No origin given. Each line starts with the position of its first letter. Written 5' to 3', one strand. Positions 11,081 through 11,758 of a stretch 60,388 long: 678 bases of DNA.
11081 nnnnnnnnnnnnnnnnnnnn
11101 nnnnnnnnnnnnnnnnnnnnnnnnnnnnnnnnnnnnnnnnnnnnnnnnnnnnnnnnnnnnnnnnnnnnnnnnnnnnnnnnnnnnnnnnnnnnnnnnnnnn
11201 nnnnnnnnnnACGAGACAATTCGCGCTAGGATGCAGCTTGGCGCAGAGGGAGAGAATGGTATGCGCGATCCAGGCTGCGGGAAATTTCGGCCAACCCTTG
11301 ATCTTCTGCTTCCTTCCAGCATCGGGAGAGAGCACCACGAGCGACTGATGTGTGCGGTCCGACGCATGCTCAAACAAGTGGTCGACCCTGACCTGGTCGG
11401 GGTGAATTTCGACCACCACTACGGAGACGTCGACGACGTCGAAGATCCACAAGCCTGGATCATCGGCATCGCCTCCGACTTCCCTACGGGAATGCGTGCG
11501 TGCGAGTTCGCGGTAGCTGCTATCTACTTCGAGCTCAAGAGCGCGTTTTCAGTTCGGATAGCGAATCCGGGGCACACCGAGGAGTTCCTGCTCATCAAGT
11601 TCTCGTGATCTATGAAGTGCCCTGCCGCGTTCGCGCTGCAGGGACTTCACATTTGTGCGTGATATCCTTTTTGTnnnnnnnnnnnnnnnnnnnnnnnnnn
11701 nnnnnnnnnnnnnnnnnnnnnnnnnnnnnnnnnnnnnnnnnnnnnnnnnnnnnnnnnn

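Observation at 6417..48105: Core genes look systematically leaderless (TAnnnT 6-7 nt before ATG), orphan genes are SD-led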

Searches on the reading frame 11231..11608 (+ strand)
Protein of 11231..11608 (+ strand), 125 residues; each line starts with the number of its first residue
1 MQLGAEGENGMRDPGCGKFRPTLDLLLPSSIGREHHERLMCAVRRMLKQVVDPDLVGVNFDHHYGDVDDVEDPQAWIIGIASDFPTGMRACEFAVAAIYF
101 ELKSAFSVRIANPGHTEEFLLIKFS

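Call 6: search_protein_families(library=pfam, proteins=[window:11231-11608:+], max_evalue=0.01)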
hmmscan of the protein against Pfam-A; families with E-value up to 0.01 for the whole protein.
window:11231-11608:+ (125 aa): 0 families

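Call 43: search_protein_families(library=pfam, proteins=[window:11261-11608:+], max_evalue=0.1)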
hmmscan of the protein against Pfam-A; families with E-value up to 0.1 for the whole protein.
window:11261-11608:+ (115 aa): 0 families

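Call 63: search_protein_families(library=phrogs, proteins=[window:11261-11608:+], max_evalue=0.01)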
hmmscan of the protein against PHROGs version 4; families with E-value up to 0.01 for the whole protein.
window:11261-11608:+ (115 aa): 0 families
